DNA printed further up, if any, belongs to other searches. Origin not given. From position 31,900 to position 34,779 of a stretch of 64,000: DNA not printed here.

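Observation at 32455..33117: SLT/GH23-like catalytic core with a long Cys-rich insertion inside an archaeal exoprotein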

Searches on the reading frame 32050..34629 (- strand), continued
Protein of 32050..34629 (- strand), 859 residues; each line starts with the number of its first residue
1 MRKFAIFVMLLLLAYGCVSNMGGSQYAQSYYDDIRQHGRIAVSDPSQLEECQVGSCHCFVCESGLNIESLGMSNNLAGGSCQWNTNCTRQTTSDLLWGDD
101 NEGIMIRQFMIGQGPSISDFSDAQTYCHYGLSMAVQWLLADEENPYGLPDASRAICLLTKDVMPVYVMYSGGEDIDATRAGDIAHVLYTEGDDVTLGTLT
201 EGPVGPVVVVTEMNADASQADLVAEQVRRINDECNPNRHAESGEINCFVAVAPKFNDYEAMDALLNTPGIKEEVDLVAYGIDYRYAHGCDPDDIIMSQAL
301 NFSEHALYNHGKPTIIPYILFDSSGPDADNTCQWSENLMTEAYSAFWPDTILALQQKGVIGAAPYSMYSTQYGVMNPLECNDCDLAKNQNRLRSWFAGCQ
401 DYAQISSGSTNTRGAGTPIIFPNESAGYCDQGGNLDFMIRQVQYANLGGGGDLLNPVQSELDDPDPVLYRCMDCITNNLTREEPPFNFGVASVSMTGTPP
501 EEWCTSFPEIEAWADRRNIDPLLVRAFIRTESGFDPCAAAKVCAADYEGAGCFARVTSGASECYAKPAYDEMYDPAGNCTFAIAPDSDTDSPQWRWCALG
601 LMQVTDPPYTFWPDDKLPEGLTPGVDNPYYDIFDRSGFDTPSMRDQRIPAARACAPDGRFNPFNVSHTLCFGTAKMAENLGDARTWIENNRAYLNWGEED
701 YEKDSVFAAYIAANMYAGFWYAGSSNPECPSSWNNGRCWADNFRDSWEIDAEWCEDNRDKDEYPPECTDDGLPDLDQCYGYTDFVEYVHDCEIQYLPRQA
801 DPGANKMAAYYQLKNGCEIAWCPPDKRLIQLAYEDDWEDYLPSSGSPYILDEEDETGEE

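Call 60: search_protein_families(library=padloc, proteins=[window:32050-34629:-], max_evalue=0.01)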
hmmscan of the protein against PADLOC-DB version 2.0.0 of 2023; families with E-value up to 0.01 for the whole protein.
window:32050-34629:- (859 aa): 0 families

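Call 61: search_protein_families(library=phrogs, proteins=[window:32050-34629:-], max_evalue=0.01)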
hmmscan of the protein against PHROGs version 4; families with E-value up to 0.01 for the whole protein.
window:32050-34629:- (859 aa): 0 families

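Call 66: find_related_loci(query=A1, collection=genome_contigs, flank=7000)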
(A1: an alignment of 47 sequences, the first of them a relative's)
Query A1 (859 aa) in genome_contigs; peptide patterns used: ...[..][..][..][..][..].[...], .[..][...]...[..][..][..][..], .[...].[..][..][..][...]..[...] (x = any residue, [..] = any of these).
169 stretches matched a pattern; 53 encode a relative of the query (tblastn E <= 1e-3); 48 distinct loci.
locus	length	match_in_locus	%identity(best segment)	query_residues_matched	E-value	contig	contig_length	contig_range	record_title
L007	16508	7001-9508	58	1-854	0e+0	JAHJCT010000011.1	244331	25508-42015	MAG: Candidatus Micrarchaeota archaeon isolate Modern_marine.mb.318 Modern_marine.mb.318_k141_938651, whole genome shotg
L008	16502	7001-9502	45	1-851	0e+0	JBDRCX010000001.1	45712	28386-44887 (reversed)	MAG: Candidatus Micrarchaeota archaeon isolate MEGAHIT-group-1.22 k141_125633, whole genome shotgun sequence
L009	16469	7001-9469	46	7-852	0e+0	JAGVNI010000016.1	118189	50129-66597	MAG: archaeon isolate DeMMO3_13 c_000000009161, whole genome shotgun sequence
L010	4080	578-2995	45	16-849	0e+0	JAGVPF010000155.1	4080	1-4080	MAG: archaeon isolate DeMMO3_33 c_000000016732, whole genome shotgun sequence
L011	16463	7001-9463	44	4-849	0e+0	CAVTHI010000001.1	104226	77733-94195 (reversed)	MAG: uncultured archaeon isolate MFD05942.bin.2.360 genome assembly, contig: contig_106719, whole genome shotgun sequenc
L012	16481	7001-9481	44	1-830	0e+0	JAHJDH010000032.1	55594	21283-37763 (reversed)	MAG: Candidatus Micrarchaeota archaeon isolate Modern_marine.mb.41 Modern_marine.mb.41_k141_1810291, whole genome shotgu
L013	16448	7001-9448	45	17-849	0e+0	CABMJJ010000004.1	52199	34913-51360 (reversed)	uncultured archaeon isolate LFW-283_2 genome assembly, contig: LFW2832_2, whole genome shotgun sequence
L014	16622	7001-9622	42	1-851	0e+0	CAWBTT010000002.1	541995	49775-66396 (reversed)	MAG: uncultured Candidatus Micrarchaeota archaeon isolate MFD03804.bin.2.25 genome assembly, contig: contig_19071, whole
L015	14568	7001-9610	42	1-852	0e+0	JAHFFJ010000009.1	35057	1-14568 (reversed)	MAG: Candidatus Micrarchaeota archaeon isolate nzgw29 NODE_656_length_35058_cov_3.791739, whole genome shotgun sequence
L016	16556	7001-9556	45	3-846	0e+0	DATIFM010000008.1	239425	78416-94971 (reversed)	MAG TPA_asm: Candidatus Bilamarchaeum sp. isolate SMAG_U16395 k141_2124322, whole genome shotgun sequence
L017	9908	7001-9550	42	15-851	0e+0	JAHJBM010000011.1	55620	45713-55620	MAG: Candidatus Micrarchaeota archaeon isolate Modern_marine.mb.254 Modern_marine.mb.254_k141_251671, whole genome shotg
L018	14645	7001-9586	42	1-844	0e+0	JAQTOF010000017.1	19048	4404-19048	MAG: Candidatus ainarchaeum sp. isolate STA_81 NODE_5487_length_19048_cov_3.058982_Sandtown_A, whole genome shotgun sequ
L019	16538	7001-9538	43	16-852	0e+0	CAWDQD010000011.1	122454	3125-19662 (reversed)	MAG: uncultured Candidatus Micrarchaeota archaeon isolate MFD01689.bin.1.58 genome assembly, contig: contig_42383, whole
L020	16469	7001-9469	46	4-851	0e+0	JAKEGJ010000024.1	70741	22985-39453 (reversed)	MAG: Candidatus Micrarchaeota archaeon isolate PMV_4.13 PMV_4.13.k101_3381557, whole genome shotgun sequence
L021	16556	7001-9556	43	8-851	0e+0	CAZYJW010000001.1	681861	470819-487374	MAG TPA_asm: Candidatus Micrarchaeota archaeon isolate binchicken_co27_231 genome assembly, contig: NODE_5_length_681861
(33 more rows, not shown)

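Call 68: search_protein_representatives(alignment_id=A1)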
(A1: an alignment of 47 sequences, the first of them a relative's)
Query: 47 sequences, 835 profile positions. Proteins with E-value up to 0.001 (for the whole library): 297; up to 1e-10: 269; up to 1e-30: 194. The best 150 are listed.
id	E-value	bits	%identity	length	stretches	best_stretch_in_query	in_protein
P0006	0.0e+00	1136.9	-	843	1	2-834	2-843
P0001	0.0e+00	1128.4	-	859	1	2-834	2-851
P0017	0.0e+00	1125.4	-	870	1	1-834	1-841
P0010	0.0e+00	1103.1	-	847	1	1-833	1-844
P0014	0.0e+00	1080.7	-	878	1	6-834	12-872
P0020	0.0e+00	1057.6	-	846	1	1-834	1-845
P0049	0.0e+00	1040.9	-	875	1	5-834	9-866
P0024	0.0e+00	1025.0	-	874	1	5-834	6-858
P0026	1.4e-298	1009.4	-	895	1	6-820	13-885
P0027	1.7e-295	999.3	-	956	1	6-820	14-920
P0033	6.3e-285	964.3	-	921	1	5-834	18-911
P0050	3.0e-284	962.0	-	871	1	11-831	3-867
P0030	8.5e-283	957.2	-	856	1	5-834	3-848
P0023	5.9e-282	954.4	-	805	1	7-781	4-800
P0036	1.2e-274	930.3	-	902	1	5-823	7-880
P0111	2.0e-99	350.6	-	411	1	481-803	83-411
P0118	1.0e-94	335.0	-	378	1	477-804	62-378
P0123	1.7e-89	317.8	-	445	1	486-803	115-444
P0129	1.3e-86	308.2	-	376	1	478-802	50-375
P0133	2.9e-80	287.2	-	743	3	52-601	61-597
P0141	1.1e-73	265.6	-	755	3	1-601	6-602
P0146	1.6e-71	258.3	-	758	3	5-602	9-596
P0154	3.7e-67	243.9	-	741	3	7-599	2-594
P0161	2.5e-61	224.6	-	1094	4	5-315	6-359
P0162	2.9e-61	224.4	-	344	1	483-803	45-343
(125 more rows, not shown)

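Call 70: list_cluster_members(proteins=[P0111, P0118, P0123, P0129, P0162, P0133, P0141, P0146, P0154, P0161])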
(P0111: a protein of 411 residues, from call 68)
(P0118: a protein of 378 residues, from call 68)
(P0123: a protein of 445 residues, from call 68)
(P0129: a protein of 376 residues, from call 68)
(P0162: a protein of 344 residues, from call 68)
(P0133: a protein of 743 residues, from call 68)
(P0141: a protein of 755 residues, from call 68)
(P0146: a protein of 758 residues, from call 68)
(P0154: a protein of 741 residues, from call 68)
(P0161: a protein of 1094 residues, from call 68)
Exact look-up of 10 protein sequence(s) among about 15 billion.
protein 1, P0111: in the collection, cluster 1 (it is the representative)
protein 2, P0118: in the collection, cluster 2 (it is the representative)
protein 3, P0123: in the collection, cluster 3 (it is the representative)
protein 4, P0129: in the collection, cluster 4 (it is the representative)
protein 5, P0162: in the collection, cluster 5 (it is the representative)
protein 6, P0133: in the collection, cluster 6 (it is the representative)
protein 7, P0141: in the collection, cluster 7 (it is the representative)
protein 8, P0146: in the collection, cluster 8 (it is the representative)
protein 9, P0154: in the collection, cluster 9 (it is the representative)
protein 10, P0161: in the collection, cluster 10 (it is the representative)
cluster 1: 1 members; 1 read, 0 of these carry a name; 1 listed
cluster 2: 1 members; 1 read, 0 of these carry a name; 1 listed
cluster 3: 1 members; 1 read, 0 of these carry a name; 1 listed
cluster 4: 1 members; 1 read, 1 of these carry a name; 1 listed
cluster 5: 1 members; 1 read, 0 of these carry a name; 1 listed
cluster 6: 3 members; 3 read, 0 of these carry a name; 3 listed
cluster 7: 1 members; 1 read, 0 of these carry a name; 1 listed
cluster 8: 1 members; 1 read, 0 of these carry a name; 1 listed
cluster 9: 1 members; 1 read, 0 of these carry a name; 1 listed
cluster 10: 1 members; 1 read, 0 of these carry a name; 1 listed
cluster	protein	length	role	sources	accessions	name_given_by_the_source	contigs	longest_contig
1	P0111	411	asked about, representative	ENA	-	-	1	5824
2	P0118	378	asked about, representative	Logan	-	-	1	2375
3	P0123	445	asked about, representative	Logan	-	-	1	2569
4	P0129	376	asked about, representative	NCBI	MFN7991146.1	MAG: hypothetical protein U0R44_03225 [Candidatus Micrarchaeia archaeon]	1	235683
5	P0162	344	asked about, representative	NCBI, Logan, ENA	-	-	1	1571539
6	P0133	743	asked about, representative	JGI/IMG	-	-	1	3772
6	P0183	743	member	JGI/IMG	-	-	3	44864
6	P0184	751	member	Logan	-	-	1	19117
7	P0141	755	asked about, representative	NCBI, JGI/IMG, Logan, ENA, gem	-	-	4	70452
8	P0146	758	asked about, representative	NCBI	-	-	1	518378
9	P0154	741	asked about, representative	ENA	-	-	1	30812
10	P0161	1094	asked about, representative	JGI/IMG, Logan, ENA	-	-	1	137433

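Call 71: find_encoding_contigs(protein=P0146, flank=8000, max_places=1)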
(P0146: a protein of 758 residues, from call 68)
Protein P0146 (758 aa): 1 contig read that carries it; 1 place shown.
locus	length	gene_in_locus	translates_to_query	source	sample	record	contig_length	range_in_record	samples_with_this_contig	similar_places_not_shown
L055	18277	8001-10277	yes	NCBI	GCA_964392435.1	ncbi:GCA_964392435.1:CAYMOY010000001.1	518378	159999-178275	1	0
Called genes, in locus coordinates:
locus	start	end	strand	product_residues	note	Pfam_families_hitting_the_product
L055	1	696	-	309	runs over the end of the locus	-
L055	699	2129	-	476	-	-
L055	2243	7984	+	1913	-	-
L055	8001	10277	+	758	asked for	-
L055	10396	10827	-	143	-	PF02675:AdoMet_dc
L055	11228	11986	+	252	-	-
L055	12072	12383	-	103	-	PF01900:RNase_P_Rpp14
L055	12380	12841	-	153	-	-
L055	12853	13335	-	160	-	PF00827:Ribosomal_L15e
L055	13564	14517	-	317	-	-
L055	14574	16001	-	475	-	PF01139:RtcB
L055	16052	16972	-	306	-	PF01435:Peptidase_M48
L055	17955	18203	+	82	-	-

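Call 72: find_encoding_contigs(protein=P0129, flank=6000, max_places=1)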
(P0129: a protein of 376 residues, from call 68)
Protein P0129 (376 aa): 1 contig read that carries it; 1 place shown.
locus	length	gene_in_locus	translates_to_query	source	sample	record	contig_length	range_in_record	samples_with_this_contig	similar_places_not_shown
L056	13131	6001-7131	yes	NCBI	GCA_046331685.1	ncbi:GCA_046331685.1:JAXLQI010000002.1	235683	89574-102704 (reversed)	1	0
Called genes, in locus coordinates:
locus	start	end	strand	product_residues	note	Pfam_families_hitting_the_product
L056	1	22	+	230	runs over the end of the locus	PF22625:ECR1_N_2 (weak), PF21266:S1_RRP4 (faint), PF15985:KH_6 (weak)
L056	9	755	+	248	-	PF01138:RNase_PH, PF03725:RNase_PH_C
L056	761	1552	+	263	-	PF01138:RNase_PH, PF03725:RNase_PH_C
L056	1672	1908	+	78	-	PF01780:Ribosomal_L37ae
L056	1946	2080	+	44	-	-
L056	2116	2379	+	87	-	-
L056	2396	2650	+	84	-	PF09341:Pcc1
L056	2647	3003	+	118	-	PF01920:Prefoldin_2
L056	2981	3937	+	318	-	PF01368:DHH, PF02272:DHHA1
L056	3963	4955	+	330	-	PF00709:Adenylsucc_synt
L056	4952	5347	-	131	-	PF01842:ACT (faint)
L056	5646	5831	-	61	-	-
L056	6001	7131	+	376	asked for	-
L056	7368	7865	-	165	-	PF04079:SMC_ScpB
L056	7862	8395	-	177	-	PF13207:AAA_17 (faint), PF13238:AAA_18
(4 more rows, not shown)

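Call 74: search_protein_families(library=pfam, proteins=[L055:2243-7984:+, L055:699-2129:-, P0146, P0129, P0161], max_evalue=0.01)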
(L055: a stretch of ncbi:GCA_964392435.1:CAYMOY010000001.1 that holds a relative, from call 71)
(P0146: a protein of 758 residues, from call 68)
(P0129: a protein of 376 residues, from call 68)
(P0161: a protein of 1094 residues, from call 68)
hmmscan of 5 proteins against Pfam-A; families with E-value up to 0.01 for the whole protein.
L055:2243-7984:+ (1913 aa): 0 families

L055:699-2129:- (476 aa): 0 families

P0146 (758 aa): 1 family
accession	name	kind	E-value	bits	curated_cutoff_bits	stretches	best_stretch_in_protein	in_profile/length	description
PF01464.25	SLT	-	0.0042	17.1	21.3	0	501-639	2-77/117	Transglycosylase SLT domain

P0129 (376 aa): 0 families

P0161 (1094 aa): 1 family
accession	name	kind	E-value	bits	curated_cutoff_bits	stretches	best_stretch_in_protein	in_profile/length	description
PF01464.25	SLT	-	0.00023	21.1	21.3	1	646-754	4-82/117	Transglycosylase SLT domain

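Call 89: find_homologous_proteins(query=P0146, max_evalue=0.001)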
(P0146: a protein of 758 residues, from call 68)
Query P0146 (758 aa): 27 proteins with E <= 0.001 among 8000 candidates.
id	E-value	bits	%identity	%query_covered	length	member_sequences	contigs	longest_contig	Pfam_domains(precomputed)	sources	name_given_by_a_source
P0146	0.0e+0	1816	100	100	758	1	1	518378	-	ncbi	-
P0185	0.0e+0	1025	58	96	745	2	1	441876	-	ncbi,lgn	ncbi:MAG: hypothetical protein QXT25_02100 [Candidatus Anstonellaceae archaeon]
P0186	2.2e-246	838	53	96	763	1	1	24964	-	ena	-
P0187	1.8e-214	732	47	96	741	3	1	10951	-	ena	-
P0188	3.6e-194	665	44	96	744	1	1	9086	-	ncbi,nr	ncbi:Uncharacterised protein [uncultured archaeon]|nr:Uncharacterised protein [uncultured archaeon]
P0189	1.1e-189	650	44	96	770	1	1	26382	-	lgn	-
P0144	4.9e-188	645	43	99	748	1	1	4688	-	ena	-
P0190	2.4e-186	639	43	95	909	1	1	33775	-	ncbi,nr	ncbi:MAG: hypothetical protein N3F07_03280 [Candidatus Micrarchaeota archaeon]|nr:hypothetical prote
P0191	2.9e-179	616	42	96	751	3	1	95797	-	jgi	-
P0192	3.1e-179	616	44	96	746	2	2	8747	-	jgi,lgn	-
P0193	1.9e-176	607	43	97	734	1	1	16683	-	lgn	-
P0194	6.0e-176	605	43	97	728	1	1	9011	-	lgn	-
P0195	5.3e-173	595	42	96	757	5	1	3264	-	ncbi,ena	-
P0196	1.5e-171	590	42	99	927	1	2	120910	-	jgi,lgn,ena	-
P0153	5.8e-170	585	42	96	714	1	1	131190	-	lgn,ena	-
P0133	2.1e-169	583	42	93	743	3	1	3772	-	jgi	-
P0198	2.2e-169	583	43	98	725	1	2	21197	PF01464.26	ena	-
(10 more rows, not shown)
